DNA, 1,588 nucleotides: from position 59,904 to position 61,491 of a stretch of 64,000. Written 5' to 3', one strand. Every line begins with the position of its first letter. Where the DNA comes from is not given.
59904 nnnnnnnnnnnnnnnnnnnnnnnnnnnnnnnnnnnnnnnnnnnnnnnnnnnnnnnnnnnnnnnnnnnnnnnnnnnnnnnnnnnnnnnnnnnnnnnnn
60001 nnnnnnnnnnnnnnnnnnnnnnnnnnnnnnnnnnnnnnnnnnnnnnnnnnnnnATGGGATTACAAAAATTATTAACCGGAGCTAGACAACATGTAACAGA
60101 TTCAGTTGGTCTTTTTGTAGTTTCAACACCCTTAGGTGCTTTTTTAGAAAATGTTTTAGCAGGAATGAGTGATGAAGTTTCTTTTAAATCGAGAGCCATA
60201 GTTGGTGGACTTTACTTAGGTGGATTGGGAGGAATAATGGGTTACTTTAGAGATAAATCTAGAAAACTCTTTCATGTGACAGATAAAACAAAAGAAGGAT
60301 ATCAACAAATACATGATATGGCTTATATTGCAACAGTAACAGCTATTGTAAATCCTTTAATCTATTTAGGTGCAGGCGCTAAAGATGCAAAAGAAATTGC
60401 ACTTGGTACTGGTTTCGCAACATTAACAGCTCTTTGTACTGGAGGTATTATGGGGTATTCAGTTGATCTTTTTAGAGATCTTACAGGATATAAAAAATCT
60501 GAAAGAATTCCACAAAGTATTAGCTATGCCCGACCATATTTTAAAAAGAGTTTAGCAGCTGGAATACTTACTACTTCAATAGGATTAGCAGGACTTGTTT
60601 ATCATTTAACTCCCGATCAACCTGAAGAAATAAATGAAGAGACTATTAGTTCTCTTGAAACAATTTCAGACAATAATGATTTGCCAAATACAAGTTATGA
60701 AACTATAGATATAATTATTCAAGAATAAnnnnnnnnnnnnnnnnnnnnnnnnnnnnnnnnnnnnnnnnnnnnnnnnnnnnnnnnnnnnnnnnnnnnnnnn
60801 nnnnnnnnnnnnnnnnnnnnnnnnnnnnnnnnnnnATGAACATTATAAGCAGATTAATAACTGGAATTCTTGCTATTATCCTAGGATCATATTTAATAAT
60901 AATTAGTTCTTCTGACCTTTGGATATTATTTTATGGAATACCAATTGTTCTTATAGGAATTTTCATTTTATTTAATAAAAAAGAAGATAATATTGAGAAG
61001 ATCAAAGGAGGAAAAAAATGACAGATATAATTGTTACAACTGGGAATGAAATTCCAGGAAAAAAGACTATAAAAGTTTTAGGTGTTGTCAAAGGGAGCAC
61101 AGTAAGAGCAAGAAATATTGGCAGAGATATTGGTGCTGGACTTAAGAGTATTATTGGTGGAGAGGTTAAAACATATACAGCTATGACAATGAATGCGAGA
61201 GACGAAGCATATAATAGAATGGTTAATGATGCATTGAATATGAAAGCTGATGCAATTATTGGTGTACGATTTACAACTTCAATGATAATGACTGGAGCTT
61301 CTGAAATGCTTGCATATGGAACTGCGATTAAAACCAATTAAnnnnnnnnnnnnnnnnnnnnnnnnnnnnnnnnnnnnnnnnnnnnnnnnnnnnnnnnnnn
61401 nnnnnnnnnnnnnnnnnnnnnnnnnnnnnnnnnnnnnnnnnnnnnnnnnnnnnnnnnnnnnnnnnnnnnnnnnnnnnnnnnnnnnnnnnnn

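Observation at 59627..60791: About 1.15-kb GC-richer islet inserted at the 3' end of tRNA-Cys, flanked by a 14-nt direct repeat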

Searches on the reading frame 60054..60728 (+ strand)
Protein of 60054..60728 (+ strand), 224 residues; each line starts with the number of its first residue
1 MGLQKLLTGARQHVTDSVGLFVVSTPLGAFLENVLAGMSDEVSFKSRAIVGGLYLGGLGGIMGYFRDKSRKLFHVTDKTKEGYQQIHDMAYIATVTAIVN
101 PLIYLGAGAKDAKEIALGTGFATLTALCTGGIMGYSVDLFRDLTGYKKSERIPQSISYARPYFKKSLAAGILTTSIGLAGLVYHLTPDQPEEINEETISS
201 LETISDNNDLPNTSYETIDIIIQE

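Call 6: search_protein_families(library=pfam, proteins=[window:60054-60728:+], max_evalue=0.1)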
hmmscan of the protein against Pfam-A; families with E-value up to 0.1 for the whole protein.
window:60054-60728:+ (224 aa): 1 family
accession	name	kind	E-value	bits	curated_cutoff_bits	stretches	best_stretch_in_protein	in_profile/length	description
PF06610.18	AlaE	-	1.3e-06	29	25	1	10-143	6-137/141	L-alanine exporter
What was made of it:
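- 60054..60728 (+): 224-aa AlaE-family (PF06610) polytopic membrane protein. It has an extra C-terminal hydrophobic segment and an acidic tail. Pfam 29 bits against cut-off 25, residues 10-143 on profile positions 6-137 of 141 (call 6).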

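Call 8: find_encoding_contigs(protein=window:60054-60728:+, flank=10000, max_places=10)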
Protein window:60054-60728:+ (224 aa): no gene with exactly this product is on record in the collection.

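Call 10: find_homologous_proteins(query=window:60054-60728:+)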
Query window:60054-60728:+ (224 aa): 24 proteins with E <= 0.001 among 2154 candidates.
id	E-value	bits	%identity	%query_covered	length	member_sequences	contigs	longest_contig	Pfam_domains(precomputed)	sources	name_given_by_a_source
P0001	2.7e-141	486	100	100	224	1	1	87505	PF06610.19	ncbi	ncbi:MAG: L-alanine exporter AlaE [archaeon]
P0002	1.9e-94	333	78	88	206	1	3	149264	PF06610.19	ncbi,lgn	-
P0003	4.0e-78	280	69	84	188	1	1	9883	PF06610.19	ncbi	-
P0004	2.0e-75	271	62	91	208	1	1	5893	PF06610.19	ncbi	-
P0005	4.8e-75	270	67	83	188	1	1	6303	PF06610.19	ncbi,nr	ncbi:L-alanine exporter AlaE [Candidatus Woesearchaeota archaeon]|nr:L-alanine exporter AlaE [Candid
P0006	3.0e-74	267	59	92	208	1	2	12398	PF06610.19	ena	-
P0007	3.7e-74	267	63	86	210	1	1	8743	PF06610.19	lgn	-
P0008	3.6e-72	260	60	86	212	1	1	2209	-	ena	-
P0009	2.8e-71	258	60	88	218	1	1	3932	PF06610.19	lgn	-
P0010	2.3e-70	255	64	83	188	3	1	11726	-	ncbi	-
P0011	4.6e-70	254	64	83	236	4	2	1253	-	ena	-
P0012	7.8e-61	223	58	86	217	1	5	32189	-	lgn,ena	-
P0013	3.4e-41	159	45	90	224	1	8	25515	PF06610.19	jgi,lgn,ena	-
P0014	5.4e-41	159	44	92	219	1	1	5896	-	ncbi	-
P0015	7.2e-40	155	43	85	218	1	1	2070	-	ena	-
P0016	1.5e-38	151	42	89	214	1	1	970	PF06610.19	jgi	jgi:hypothetical protein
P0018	6.1e-38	149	44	85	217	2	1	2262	PF06610.19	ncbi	ncbi:MAG: L-alanine exporter AlaE [Promethearchaeota archaeon]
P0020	3.1e-36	143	43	91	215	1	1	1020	PF06610.19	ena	-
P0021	5.6e-35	139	43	84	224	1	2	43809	PF06610.19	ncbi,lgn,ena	-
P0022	5.3e-32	129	39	89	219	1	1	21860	PF06610.19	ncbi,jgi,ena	ncbi:MAG: L-alanine exporter AlaE [Candidatus Woesearchaeota archaeon]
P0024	4.1e-30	123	38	92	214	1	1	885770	PF06610.19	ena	-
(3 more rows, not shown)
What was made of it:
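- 60054..60728 (+): 24 homologues; the named ones are archaeal (call 10).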

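Call 12: find_encoding_contigs(protein=P0002, flank=8000, max_places=4)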
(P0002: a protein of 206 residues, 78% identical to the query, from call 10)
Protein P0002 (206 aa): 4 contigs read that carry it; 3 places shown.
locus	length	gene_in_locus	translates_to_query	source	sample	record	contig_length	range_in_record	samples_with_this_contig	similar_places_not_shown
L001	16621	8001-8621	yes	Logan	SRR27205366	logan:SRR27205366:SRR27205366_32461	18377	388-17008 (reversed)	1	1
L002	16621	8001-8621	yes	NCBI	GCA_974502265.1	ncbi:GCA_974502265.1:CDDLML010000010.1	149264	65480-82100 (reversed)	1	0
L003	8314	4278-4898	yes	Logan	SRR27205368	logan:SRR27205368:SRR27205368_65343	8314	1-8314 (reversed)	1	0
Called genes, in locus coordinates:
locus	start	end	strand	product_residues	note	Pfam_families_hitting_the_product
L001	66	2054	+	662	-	PF13589:HATPase_c_3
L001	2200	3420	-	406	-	PF02661:Fic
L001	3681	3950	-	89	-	-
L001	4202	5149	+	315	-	PF04014:MazE_antitoxin (weak)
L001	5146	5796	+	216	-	-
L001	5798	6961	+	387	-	PF00291:PALP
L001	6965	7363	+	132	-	-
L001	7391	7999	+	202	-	PF06610:AlaE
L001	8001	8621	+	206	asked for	PF06610:AlaE (weak)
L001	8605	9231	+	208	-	-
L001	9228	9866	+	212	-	-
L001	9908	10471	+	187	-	PF13489:Methyltransf_23, PF13847:Methyltransf_31, PF08241:Methyltransf_11, PF08242:Methyltransf_12, PF13649:Methyltransf_25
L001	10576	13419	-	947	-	PF12666:PrgI (faint), PF26593:TraC-like, PF01935:DUF87, PF19044:P-loop_TraG, PF12846:AAA_10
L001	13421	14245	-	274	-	PF18895:T4SS_pilin (weak)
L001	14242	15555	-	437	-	-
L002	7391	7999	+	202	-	PF06610:AlaE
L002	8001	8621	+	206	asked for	PF06610:AlaE (weak)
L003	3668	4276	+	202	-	PF06610:AlaE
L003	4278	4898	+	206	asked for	PF06610:AlaE (weak)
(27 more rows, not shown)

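Call 37: find_encoding_contigs(protein=P0012, flank=10000, max_places=4)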
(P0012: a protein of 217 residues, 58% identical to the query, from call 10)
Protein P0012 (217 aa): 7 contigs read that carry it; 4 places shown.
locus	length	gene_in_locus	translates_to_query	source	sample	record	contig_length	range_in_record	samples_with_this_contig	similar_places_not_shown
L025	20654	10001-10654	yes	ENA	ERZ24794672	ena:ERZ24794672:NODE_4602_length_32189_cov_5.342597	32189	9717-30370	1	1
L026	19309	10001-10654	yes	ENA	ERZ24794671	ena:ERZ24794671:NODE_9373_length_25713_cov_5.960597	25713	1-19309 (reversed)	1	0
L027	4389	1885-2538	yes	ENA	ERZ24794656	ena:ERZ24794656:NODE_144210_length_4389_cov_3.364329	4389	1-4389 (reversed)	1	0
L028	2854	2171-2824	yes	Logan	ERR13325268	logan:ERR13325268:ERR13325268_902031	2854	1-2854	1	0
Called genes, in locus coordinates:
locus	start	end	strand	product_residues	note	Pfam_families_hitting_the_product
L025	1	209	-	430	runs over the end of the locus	PF04055:Radical_SAM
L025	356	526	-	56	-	-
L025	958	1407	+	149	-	-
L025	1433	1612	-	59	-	-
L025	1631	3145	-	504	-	-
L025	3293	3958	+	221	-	PF24034:DUF7343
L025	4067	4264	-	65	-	PF02597:ThiS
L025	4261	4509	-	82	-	-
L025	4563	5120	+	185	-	PF03352:Adenine_glyco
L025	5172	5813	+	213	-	PF01209:Ubie_methyltran, PF00398:RrnaAD (weak), PF13489:Methyltransf_23, PF13847:Methyltransf_31, PF08241:Methyltransf_11, PF08242:Methyltransf_12, PF13649:Methyltransf_25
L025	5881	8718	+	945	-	PF05048:NosD, PF13229:Beta_helix, PF05048:NosD, PF13229:Beta_helix, PF05048:NosD, PF13229:Beta_helix (weak), PF13385:Laminin_G_3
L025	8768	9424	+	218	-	PF00899:ThiF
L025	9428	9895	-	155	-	-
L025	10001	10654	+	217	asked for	-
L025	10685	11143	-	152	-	-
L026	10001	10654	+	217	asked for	-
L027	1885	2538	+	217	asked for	-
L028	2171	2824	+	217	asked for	-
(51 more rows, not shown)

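Call 38: find_encoding_contigs(protein=P0006, flank=10000, max_places=3)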
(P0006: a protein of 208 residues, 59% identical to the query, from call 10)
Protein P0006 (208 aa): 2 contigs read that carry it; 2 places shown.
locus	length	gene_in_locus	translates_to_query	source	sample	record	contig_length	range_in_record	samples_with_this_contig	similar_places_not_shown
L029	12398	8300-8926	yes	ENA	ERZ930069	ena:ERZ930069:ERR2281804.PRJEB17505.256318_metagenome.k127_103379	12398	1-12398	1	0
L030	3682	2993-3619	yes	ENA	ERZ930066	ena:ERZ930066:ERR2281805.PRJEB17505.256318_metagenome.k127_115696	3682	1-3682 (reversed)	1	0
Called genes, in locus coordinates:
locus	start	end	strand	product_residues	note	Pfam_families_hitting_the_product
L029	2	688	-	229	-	?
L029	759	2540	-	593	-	PF02874:ATP-synt_ab_N, PF16886:ATP-synt_ab_Xtn, PF00006:ATP-synt_ab, PF22919:ATP-synt_VA_C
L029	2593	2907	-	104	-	PF01990:ATP-synt_F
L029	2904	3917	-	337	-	PF01992:vATP-synt_AC39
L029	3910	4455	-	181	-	PF01991:vATP-synt_E (weak)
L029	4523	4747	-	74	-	PF00137:ATP-synt_C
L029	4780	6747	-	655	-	PF01496:V_ATPase_I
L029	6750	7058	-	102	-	-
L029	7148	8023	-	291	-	-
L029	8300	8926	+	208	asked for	PF06610:AlaE (weak)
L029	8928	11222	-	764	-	PF02359:CDC48_N, PF05496:RuvB_N (weak), PF13191:AAA_16 (weak), PF00004:AAA, PF07724:AAA_2 (weak), PF17862:AAA_lid_3, PF00004:AAA, PF17862:AAA_lid_3, +26 more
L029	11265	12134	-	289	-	PF13495:Phage_int_SAM_4, PF02899:Phage_int_SAM_1 (faint), PF00589:Phage_integrase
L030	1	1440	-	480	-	?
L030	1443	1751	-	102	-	-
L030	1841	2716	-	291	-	-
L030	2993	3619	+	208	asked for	PF06610:AlaE (weak)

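Call 49: find_encoding_contigs(protein=P0003, flank=10000, max_places=3)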
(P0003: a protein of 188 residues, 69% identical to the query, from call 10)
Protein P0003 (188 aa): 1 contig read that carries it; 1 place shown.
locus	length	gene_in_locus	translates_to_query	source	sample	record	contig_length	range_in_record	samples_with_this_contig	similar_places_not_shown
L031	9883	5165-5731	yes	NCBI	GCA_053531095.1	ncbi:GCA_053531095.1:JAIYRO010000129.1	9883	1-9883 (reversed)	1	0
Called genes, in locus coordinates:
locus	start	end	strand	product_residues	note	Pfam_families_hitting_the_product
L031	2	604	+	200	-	?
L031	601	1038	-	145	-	PF05168:HEPN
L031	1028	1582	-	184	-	PF09339:HTH_IclR (weak), PF01909:NTP_transf_2, PF18765:Polbeta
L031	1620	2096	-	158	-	-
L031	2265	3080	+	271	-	-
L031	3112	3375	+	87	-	PF04014:MazE_antitoxin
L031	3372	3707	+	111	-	PF02452:PemK_toxin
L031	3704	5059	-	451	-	PF00149:Metallophos (faint)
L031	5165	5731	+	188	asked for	PF06610:AlaE (weak)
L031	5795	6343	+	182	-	PF01909:NTP_transf_2, PF18765:Polbeta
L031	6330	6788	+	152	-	-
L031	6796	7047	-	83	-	PF01247:Ribosomal_L35Ae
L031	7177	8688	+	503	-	PF01935:DUF87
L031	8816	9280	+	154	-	-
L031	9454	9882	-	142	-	?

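Call 50: find_encoding_contigs(protein=P0004, flank=10000, max_places=3)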
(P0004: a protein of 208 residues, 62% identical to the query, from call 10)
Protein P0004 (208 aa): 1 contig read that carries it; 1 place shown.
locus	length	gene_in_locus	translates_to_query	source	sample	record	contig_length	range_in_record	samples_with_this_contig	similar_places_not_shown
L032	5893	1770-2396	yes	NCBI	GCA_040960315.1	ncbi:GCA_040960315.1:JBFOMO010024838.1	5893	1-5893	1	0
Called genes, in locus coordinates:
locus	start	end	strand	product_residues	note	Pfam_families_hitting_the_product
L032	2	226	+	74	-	?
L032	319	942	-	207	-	PF00013:KH_1 (weak), PF21800:KH_KRR1_2nd, PF22891:KH_PNO1_2nd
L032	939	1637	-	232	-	PF01163:RIO1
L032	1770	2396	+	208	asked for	PF06610:AlaE (weak)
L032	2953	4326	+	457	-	PF01751:Toprim, PF13155:Toprim_2 (weak), PF13662:Toprim_4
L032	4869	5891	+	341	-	?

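Call 56: search_protein_families(library=phrogs, proteins=[window:60054-60728:+], max_evalue=0.1)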
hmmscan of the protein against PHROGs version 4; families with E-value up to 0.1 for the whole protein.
window:60054-60728:+ (224 aa): 1 family
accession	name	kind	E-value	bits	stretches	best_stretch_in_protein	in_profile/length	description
phrog_20920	-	unknown function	0.082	14.4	1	42-88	56-101/115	-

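Call 57: search_protein_families(library=ncbifam, proteins=[window:60054-60728:+], max_evalue=0.1)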
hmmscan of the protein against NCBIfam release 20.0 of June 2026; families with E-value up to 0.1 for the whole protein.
window:60054-60728:+ (224 aa): 0 families

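Call 62: list_cluster_members(proteins=[P0001, P0025, P0027, P0029, P0002, P0026, P0028])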
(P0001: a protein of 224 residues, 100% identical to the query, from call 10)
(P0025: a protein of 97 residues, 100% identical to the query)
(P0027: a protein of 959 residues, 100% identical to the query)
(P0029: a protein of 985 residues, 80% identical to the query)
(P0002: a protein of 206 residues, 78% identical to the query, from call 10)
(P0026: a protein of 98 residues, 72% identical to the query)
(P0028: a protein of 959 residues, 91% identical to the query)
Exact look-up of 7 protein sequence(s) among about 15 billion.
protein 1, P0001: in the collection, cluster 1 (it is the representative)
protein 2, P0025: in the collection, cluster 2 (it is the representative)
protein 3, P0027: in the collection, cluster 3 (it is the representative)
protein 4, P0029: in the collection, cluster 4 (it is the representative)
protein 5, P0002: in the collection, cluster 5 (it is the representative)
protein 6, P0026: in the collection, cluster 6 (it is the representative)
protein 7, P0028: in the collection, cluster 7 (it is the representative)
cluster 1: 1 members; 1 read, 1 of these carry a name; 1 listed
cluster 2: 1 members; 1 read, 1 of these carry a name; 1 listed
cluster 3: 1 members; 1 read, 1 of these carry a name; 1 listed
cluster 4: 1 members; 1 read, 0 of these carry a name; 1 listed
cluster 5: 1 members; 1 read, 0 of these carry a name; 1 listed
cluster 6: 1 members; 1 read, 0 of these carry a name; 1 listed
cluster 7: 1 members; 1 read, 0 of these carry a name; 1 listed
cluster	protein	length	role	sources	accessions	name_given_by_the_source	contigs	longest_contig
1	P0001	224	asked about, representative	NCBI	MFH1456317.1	MAG: L-alanine exporter AlaE [archaeon]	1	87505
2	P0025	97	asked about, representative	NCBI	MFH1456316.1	MAG: hypothetical protein ABIF40_05200 [archaeon]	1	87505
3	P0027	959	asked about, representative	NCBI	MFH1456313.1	MAG: leucine--tRNA ligase [archaeon]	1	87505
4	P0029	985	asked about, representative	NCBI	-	-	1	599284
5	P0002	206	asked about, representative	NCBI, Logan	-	-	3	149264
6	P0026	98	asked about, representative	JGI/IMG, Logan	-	-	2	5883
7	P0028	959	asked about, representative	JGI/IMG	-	-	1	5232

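Call 81: find_encoding_contigs(protein=P0005, flank=10000, max_places=3)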
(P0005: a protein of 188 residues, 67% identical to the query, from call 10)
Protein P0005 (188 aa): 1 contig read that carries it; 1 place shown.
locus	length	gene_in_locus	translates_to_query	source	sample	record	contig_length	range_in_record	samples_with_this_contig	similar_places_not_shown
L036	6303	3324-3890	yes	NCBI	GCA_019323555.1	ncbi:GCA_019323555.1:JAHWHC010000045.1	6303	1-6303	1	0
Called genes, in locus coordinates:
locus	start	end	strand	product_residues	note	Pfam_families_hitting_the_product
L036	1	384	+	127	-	PF05000:RNA_pol_Rpb1_4, PF04998:RNA_pol_Rpb1_5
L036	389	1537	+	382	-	PF04998:RNA_pol_Rpb1_5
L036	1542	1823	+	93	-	PF01248:Ribosomal_L7Ae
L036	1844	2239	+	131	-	PF07650:KH_2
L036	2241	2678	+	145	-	PF00164:Ribosom_S12_S23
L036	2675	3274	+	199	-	PF00177:Ribosomal_S7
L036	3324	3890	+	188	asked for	PF06610:AlaE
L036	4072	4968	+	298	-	PF08271:Zn_Ribbon_TF (faint), PF00382:TFIIB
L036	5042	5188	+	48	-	-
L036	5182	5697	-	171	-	PF02572:CobA_CobO_BtuR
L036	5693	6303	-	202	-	PF02867:Ribonuc_red_lgC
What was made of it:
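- AlaE-like homologues occupy a different chromosomal context in each of six other DPANN-type contigs, so this gene relocates often (calls 12, 37, 38, 49, 50, 81). AlaE-like genes are single chromosomal genes elsewhere (calls 37, 38, 49, 50, 81).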

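Call 85: find_related_loci(query=window:60054-60728:+, collection=viral_contigs, flank=8000)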
Query window:60054-60728:+ (224 aa) in viral_contigs; peptide patterns used: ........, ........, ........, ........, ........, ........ (x = any residue, [..] = any of these).
2 stretches matched a pattern, but none encodes a relative of the query by tblastn (E <= 1e-3).

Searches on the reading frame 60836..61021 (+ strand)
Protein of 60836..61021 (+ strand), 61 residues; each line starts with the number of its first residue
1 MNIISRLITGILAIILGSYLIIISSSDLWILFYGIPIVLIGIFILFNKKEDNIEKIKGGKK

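Call 6: search_protein_families(library=pfam, proteins=[window:60836-61021:+], max_evalue=0.1)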
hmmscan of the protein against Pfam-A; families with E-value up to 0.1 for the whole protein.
window:60836-61021:+ (61 aa): 2 families
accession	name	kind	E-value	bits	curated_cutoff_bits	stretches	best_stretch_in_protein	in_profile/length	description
PF01925.25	TauE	-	0.0046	17.1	32.6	1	7-50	70-113/237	Sulfite exporter TauE/SafE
PF20535.3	DUF6750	-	0.037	14.4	27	1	31-59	68-94/128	Family of unknown function (DUF6750)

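Call 56: search_protein_families(library=phrogs, proteins=[window:60836-61021:+], max_evalue=0.1)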
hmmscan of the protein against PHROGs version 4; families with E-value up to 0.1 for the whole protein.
window:60836-61021:+ (61 aa): 2 families
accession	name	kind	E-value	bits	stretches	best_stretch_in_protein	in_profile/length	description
phrog_18885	-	unknown function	0.011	16.2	1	7-59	79-131/274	-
phrog_2034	-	unknown function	0.04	13.5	1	7-50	355-398/406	-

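Call 57: search_protein_families(library=ncbifam, proteins=[window:60836-61021:+], max_evalue=0.1)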
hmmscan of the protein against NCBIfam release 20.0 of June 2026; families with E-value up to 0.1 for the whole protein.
window:60836-61021:+ (61 aa): 3 families
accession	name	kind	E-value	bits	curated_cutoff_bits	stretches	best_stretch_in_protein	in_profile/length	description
TIGR02357.1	ECF_ThiT_YuaJ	equivalog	0.0055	16.7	108.45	1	3-53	52-101/183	energy-coupled thiamine transporter ThiT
TIGR01770.1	NDH_I_N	subfamily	0.011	14.7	332.6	1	11-59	108-156/472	NADH-quinone oxidoreductase subunit NuoN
NF038270.1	membran_MsaC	subfamily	0.018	14.8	45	1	3-53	4-52/130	Msa family membrane protein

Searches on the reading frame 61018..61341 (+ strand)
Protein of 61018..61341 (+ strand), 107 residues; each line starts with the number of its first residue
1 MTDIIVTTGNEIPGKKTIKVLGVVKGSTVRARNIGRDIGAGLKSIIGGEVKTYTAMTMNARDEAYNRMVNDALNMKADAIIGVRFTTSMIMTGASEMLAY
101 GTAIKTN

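Call 6: search_protein_families(library=pfam, proteins=[window:61018-61341:+], max_evalue=0.1)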
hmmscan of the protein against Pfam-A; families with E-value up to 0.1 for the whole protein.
window:61018-61341:+ (107 aa): 4 families
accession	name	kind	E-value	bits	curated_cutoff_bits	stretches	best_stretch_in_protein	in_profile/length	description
PF01906.23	YbjQ_1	-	1.1e-34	119.5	23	1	4-105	1-102/103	Putative heavy-metal-binding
PF11524.14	SeleniumBinding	-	0.0003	21.5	27.9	0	53-106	21-75/82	Selenium binding protein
PF16358.11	RcsF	-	0.038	14.4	29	0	60-105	62-108/110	RcsF lipoprotein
PF00465.25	Fe-ADH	-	0.057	13.5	31.3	1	10-83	16-87/168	Iron-containing alcohol dehydrogenase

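Call 57: search_protein_families(library=ncbifam, proteins=[window:61018-61341:+], max_evalue=0.1)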
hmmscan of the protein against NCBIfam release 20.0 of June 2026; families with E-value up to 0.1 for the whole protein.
window:61018-61341:+ (107 aa): 6 families
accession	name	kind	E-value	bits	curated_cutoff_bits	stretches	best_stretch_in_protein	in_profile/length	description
NF002989.0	PRK03732.1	equivalog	7e-29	100.3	181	1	1-104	5-108/114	hypothetical protein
NF002224.0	PRK01119.1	equivalog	1.5e-15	57.2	169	1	4-103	1-102/110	putative heavy metal-binding protein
NF002776.0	PRK02877.1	equivalog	1.2e-12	47.9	160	1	5-106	2-105/107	hypothetical protein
NF009496.0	PRK12856.1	subfamily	3.8e-12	46.3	177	1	4-105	1-102/103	hypothetical protein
NF009495.0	PRK12855.1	subfamily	6.1e-11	42.5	180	1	4-105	1-102/103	hypothetical protein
TIGR03884.1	sel_bind_Methan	equivalog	8.3e-05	22.9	44.65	1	62-106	28-67/74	selenium-binding protein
